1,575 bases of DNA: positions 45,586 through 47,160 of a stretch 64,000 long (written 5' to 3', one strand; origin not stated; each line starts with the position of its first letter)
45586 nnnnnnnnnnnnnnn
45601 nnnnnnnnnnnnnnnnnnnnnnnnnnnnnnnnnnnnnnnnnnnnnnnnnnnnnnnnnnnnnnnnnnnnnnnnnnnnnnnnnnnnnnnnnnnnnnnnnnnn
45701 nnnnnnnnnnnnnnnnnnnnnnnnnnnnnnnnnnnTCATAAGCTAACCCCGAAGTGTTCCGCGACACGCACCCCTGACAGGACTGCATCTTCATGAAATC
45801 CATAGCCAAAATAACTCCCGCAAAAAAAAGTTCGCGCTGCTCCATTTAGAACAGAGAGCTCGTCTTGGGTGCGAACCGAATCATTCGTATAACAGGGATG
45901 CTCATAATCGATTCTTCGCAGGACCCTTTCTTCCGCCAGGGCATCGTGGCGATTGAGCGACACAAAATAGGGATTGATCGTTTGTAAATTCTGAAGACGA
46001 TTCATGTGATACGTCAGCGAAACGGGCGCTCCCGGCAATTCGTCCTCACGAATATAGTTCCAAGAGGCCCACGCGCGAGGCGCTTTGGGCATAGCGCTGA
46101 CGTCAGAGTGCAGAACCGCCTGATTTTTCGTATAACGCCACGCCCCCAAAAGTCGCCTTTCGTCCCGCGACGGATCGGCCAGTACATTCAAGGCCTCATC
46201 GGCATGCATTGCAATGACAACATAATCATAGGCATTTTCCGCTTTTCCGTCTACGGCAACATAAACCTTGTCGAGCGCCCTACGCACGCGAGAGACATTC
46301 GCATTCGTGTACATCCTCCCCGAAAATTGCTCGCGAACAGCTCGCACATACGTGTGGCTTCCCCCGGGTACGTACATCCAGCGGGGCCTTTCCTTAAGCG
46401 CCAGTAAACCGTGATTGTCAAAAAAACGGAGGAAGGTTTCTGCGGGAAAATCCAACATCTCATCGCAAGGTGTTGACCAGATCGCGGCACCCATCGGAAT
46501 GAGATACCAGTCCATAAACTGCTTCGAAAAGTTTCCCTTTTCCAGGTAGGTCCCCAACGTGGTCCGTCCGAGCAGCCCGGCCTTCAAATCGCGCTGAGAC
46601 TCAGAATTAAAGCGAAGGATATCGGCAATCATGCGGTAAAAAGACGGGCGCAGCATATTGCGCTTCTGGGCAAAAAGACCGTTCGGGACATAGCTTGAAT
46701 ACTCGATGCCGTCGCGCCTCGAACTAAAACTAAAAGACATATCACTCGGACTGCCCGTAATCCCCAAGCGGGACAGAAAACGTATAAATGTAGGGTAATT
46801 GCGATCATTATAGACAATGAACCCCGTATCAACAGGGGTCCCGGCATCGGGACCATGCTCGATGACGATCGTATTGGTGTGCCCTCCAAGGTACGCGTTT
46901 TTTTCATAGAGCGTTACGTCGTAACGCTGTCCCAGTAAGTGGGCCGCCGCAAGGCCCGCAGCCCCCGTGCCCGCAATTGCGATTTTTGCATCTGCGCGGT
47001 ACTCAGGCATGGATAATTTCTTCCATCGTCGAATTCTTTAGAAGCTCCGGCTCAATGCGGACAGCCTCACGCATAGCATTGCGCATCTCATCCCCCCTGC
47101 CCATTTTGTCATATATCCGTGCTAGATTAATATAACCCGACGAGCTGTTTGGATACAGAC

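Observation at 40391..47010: Fatty-acid-modification cluster with two CFAS paralogs and two unusual gene fusions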

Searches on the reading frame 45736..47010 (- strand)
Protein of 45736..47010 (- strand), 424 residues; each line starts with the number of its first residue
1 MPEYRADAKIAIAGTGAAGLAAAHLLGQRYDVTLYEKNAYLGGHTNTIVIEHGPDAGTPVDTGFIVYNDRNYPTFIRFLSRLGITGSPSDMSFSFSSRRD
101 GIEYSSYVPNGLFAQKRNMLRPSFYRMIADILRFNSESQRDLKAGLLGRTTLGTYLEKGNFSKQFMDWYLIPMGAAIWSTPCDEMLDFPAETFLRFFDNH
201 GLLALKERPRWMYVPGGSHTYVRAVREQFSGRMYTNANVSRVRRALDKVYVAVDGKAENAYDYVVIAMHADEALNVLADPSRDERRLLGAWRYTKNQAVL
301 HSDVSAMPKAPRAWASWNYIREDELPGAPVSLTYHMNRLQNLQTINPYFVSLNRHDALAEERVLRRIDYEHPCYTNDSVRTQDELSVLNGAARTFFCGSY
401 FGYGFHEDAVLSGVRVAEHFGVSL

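Call 3: search_protein_families(library=pfam, proteins=[window:45736-47010:-], max_evalue=0.01)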
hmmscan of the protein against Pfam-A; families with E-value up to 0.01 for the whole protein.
window:45736-47010:- (424 aa): 5 families
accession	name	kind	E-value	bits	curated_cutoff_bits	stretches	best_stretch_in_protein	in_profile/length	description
PF01593.30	Amino_oxidase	-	6.4e-19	69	19.8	1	18-291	2-279/443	Flavin containing amine oxidoreductase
PF13450.12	NAD_binding_8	-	1.2e-12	48.3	21.9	1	12-82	1-68/68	NAD(P)-binding Rossmann-like domain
PF01266.30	DAO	-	7.4e-06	26.2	27.9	1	9-45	1-38/353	FAD dependent oxidoreductase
PF07992.20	Pyr_redox_2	-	0.00075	19.4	26.1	0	9-59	2-55/291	Pyridine nucleotide-disulphide oxidoreductase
PF03486.20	HI0933_like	-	0.0058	16.5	50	0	9-42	2-36/244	HI0933-like protein Rossmann domain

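Call 19: search_protein_families(library=ncbifam, proteins=[window:45736-47010:-], max_evalue=0.001)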
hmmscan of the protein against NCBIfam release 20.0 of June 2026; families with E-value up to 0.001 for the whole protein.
window:45736-47010:- (424 aa): 13 families
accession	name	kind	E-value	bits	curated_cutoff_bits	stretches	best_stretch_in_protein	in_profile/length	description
NF005560.0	PRK07233.1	equivalog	2e-08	33.5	252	1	9-49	2-43/435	hypothetical protein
TIGR03467.1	HpnE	equivalog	2.6e-08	33.6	283.05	1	10-85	1-73/430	hydroxysqualene dehydroxylase HpnE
NF045599.1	bili_reduct_long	exception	0.0001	20.7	750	1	7-46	381-421/641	bilirubin reductase, long form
NF008841.0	PRK11883.1-1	equivalog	0.00015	20.8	517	0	8-84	4-78/453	protoporphyrinogen oxidase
NF009409.0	PRK12770.1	subfamily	0.00034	19.8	343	1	6-43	17-55/360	putative glutamate synthase subunit beta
TIGR02734.1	crtI_fam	subfamily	0.00036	19.3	238.1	0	12-63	3-50/504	phytoene desaturase family protein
TIGR01317.1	GOGAT_sm_gam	subfamily_domain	0.00046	19.2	447.7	1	2-43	138-180/485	glutamate synthase small subunit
NF010590.0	PRK13984.1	equivalog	0.00049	18.3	946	1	5-44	286-326/611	putative oxidoreductase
NF008845.0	PRK11883.1-5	equivalog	0.00062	18.2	560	0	8-55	5-64/468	protoporphyrinogen oxidase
NF045663.1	diclust_near_Sec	equivalog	0.00076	17.7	530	0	6-49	105-149/759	pyridine nucleotide-disulfide oxidoreductase/dicluster-binding protein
NF005547.0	PRK07208.1-3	equivalog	0.0008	18.3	380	0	7-48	4-46/465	hypothetical protein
TIGR00275.1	TIGR00275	subfamily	0.00082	18.3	183.8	0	10-42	1-34/401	aminoacetone oxidase family FAD-binding enzyme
TIGR03997.1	mycofact_OYE_2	equivalog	0.00082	17.9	793.15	0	6-48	378-421/645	mycofactocin system FadH/OYE family oxidoreductase 2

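Call 66: search_solved_structures(query=window:45736-47010:-, max_evalue=0.001)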
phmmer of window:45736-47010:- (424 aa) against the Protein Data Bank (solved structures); distinct sequences matched with E-value up to 0.001: 3.
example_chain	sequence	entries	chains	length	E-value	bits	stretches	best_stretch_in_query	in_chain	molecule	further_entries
6f7l_A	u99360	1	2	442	8.3e-36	126.9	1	5-422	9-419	Amine oxidase LkcE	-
6f7v_A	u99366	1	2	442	1.1e-35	126.4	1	5-422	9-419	LkcE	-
6f32_A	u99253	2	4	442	1.1e-35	126.4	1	5-422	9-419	Amine oxidase LkcE | LkcE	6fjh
